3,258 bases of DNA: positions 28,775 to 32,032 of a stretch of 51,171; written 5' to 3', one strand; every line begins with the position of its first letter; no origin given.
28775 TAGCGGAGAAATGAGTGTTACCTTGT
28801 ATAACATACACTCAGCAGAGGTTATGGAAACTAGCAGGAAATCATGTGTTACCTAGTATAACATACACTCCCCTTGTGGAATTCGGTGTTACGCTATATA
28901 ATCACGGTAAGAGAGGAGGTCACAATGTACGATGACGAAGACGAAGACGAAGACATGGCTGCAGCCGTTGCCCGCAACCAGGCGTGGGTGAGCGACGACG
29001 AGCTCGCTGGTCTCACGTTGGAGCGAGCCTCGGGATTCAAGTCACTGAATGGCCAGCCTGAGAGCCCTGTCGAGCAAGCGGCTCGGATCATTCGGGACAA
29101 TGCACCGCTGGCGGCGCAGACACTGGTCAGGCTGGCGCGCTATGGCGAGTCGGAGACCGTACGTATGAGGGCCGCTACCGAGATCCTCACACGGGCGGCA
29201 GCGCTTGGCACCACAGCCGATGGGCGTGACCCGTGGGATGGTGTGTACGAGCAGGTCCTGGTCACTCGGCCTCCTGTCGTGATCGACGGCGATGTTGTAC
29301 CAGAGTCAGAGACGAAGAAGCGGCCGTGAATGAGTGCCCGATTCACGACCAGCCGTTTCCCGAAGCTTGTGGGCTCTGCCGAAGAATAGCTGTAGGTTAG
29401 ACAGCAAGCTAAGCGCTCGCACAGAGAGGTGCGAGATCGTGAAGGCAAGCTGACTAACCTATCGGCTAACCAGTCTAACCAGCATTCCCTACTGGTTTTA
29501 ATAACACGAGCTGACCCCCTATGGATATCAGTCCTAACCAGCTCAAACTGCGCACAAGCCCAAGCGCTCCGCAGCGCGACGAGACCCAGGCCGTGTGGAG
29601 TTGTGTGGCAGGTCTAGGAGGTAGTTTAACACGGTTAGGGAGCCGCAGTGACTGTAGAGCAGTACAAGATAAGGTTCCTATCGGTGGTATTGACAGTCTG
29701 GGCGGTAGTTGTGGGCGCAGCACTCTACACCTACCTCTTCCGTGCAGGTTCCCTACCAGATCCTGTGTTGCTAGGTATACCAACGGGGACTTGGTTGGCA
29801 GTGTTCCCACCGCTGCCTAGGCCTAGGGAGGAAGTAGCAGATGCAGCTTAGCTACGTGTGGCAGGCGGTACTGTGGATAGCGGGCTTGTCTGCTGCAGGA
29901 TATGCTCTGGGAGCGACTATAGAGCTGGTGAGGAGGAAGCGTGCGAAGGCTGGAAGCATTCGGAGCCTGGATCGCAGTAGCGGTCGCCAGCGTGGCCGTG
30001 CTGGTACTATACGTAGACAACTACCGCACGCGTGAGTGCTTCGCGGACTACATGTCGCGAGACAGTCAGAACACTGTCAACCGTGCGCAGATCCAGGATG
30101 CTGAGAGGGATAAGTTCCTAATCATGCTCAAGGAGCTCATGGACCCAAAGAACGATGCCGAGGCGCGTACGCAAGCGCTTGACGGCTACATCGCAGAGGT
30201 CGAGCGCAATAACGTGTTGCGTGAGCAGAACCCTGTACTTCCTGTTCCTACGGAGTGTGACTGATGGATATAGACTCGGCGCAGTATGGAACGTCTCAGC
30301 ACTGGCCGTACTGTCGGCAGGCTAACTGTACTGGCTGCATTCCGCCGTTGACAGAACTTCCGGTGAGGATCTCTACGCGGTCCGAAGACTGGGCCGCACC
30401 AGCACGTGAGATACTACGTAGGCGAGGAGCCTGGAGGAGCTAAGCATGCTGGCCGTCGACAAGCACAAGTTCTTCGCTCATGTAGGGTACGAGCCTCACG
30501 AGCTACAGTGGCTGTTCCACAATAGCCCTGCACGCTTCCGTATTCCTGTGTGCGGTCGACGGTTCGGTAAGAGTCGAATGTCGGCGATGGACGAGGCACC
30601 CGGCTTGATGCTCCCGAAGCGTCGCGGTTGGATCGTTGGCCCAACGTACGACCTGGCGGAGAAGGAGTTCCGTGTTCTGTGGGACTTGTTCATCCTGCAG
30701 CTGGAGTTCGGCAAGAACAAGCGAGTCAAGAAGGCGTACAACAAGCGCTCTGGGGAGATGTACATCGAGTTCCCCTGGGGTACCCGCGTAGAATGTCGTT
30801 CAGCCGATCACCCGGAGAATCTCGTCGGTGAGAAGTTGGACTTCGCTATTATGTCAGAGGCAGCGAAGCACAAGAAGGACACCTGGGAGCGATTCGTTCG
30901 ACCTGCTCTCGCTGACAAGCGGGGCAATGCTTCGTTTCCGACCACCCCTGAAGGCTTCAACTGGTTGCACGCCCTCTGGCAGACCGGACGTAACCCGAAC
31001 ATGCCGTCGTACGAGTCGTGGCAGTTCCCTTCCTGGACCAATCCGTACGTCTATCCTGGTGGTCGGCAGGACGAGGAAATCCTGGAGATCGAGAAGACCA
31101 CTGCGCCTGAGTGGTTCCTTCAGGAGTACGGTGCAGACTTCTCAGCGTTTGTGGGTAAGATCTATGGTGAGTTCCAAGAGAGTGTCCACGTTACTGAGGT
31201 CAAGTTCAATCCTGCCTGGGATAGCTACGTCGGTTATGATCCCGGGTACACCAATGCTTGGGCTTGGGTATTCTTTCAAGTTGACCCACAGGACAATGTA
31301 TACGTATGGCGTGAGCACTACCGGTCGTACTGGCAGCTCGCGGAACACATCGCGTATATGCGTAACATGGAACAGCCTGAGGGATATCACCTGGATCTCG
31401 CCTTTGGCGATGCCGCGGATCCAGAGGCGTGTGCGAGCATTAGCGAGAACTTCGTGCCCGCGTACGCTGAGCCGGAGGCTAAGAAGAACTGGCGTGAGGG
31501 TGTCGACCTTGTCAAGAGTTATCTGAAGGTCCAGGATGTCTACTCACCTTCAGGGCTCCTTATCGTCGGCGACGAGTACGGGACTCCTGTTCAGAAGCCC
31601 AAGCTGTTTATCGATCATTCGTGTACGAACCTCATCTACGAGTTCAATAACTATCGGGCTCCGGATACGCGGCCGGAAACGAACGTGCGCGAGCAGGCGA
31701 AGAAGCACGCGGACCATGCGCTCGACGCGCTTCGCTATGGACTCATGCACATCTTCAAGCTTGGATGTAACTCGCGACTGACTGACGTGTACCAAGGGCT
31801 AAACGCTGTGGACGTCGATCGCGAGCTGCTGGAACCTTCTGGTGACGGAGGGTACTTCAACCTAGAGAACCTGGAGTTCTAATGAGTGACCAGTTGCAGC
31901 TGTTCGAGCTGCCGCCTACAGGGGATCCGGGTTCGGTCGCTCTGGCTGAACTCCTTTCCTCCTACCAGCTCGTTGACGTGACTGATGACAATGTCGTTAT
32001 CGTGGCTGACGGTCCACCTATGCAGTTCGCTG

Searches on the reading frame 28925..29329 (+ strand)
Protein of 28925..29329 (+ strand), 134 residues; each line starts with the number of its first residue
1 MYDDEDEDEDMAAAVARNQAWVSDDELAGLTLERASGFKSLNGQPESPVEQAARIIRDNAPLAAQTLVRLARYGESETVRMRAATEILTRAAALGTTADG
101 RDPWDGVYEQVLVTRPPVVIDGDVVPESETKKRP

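Call 25: search_protein_families(library=phrogs, max_evalue=0.001, proteins=[window:28925-29329:+])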
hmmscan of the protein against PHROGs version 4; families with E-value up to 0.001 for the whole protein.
window:28925-29329:+ (134 aa): 1 family
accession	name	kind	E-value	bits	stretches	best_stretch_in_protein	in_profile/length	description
phrog_2538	-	head and packaging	7.4e-05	23.9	1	50-92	50-92/129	terminase small subunit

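Call 77: search_protein_families(library=pfam, max_evalue=5, proteins=[window:28925-29329:+])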
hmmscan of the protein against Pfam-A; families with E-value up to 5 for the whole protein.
window:28925-29329:+ (134 aa): 0 families

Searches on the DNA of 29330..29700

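Call 86: search_rna_families(source=window, start=29330, end=29700, threshold=evalue, max_evalue=1)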
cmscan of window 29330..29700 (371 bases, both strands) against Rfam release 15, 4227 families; matches with E-value up to 1: 1.
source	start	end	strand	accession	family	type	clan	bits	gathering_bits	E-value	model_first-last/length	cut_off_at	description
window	29505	29521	-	RF02401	ClpQY_promoter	Cis-reg;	-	14.7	42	0.74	1-57/57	no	ClpQY promoter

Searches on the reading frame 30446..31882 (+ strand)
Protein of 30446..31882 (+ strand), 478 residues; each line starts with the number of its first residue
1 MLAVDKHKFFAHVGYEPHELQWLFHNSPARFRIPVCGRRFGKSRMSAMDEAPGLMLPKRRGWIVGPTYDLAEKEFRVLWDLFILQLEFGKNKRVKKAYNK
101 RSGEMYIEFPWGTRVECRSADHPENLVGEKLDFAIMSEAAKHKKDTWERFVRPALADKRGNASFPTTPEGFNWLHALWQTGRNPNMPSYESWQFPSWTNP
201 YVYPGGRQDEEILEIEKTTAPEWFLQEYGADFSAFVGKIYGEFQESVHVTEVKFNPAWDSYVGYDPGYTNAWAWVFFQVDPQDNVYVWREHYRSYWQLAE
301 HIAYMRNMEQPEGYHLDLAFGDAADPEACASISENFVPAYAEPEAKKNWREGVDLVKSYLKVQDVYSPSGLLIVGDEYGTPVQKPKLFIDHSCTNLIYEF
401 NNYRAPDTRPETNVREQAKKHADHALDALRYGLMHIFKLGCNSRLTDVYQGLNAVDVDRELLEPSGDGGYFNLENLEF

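Call 6: search_dna_similar(query=window:30446-31882:+, collection=phages, mode=protein, max_rows=25)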
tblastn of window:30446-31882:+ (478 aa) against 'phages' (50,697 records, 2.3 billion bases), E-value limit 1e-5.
Records with a match: 1237; places in all: 1237; records where one place covers at least 80% of the query: 1087.
Best place of each record, by identity: <60% 1237.
By first word of the organism name: Vibrio 372; Salmonella 280; Escherichia 135; Klebsiella 89; Mycobacterium 72; Gordonia 46; Microbacterium 40; Pseudomonas 26; Pelagibacter 20; Bacteriophage 14; and 48 more.
By host as written in the record: - 361; Mycobacterium smegmatis mc2 155 44; Escherichia coli 42; Salmonella enterica subsp. enterica serovar Enteritidis PT1 41; Vibrio harveyi BAA-1116 36; Klebsiella pneumoniae 27; Microbacterium foliorum NRRL B-24224 26; Gordonia rubripertincta NRRL B-16540 26; and 244 more.
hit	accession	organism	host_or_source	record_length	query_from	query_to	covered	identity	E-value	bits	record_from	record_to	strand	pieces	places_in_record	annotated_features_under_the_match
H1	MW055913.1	Arthrobacter phage Wollypog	Arthrobacter globiformis B-2979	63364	3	444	92%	36.7%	3e-74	260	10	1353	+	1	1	1: terminase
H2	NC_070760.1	Arthrobacter phage Wollypog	Arthrobacter globiformis B-2979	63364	3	444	92%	36.7%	3e-74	260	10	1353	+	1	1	1: terminase large subunit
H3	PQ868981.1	Curtobacterium phage Shrew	Curtobacterium flaccumfaciens NRRL ...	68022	5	448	93%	34.0%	8e-65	233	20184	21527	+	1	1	46: terminase large subunit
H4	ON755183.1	Microbacterium phage Sparcetus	Microbacterium foliorum NRRL B-24224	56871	15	429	87%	36.2%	3e-64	231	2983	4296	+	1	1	11: terminase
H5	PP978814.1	Microbacterium phage Ajin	Microbacterium foliorum NRRL B-24224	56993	15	429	87%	36.2%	3e-64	231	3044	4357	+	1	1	11: terminase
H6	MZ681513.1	Microbacterium phage TinyMiny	Microbacterium foliorum NRRL B-24224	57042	15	429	87%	36.0%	9e-64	229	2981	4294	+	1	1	11: terminase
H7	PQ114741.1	Microbacterium phage Crestdrop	Microbacterium foliorum NRRL B-24224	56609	9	429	88%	35.3%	2e-62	226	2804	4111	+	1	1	10: terminase large subunit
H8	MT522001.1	Microbacterium phage Karate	Microbacterium foliorum NRRL B-24224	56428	9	429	88%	35.3%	3e-62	225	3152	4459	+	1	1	10: terminase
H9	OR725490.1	Gordonia phage LuckyLeo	Gordonia rubripertincta NRRL B-16540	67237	3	429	89%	34.8%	1e-66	238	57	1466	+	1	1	1: terminase large subunit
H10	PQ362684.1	Gordonia phage Apeppi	Gordonia rubripertincta NRRL B-16540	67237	3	429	89%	34.8%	1e-66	238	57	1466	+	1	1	1: terminase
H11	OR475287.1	Microbacterium phage JDawG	Microbacterium foliorum NRRL B-24224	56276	9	429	88%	35.1%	2e-61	222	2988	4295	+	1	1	11: terminase large subunit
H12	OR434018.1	Microbacterium phage Erudite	Microbacterium foliorum NRRL B-24224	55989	9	429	88%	35.1%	2e-61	222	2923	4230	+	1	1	10: terminase large subunit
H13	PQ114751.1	Microbacterium phage Dauntless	Microbacterium foliorum NRRL B-24224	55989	9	429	88%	35.1%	2e-61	222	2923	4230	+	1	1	10: terminase large subunit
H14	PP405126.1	Microbacterium phage MortySmith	Microbacterium foliorum NRRL B-24224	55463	9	429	88%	35.1%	2e-61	222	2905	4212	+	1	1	10: terminase large subunit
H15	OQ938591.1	Microbacterium phage Tedro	Microbacterium foliorum NRRL B-24224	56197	9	429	88%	35.1%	3e-61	222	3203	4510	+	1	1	11: terminase large subunit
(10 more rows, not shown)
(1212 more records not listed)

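Call 19: find_related_loci(query=window:30446-31882:+, collection=viral_contigs, flank=10000)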
Query window:30446-31882:+ (478 aa) in viral_contigs; peptide patterns used: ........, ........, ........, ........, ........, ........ (x = any residue, [..] = any of these).
48 stretches matched a pattern; 43 encode a relative of the query (tblastn E <= 1e-3); 43 distinct loci.
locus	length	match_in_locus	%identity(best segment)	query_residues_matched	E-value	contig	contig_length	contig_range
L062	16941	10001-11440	87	1-478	0e+0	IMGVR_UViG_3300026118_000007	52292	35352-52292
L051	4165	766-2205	87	1-478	0e+0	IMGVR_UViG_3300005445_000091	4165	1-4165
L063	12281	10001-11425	86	3-478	0e+0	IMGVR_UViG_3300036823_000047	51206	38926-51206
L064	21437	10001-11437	84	1-478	0e+0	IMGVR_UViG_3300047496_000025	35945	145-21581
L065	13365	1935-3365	83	3-478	0e+0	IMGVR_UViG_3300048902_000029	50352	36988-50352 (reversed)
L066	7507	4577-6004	84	3-478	0e+0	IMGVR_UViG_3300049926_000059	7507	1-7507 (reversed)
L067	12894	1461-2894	83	3-478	0e+0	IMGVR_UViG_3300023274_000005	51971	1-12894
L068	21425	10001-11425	83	4-478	0e+0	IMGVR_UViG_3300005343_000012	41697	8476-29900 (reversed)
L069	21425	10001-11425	83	4-478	0e+0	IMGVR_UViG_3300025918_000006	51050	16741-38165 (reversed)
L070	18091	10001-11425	83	3-478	0e+0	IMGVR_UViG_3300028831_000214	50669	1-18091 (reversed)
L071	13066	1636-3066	81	3-478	0e+0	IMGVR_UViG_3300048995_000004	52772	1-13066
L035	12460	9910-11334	82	4-478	0e+0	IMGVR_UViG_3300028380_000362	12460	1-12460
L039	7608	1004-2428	82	4-478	0e+0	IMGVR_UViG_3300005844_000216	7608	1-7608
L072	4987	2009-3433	82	4-478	0e+0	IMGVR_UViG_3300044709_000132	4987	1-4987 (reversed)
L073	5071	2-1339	84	34-478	0e+0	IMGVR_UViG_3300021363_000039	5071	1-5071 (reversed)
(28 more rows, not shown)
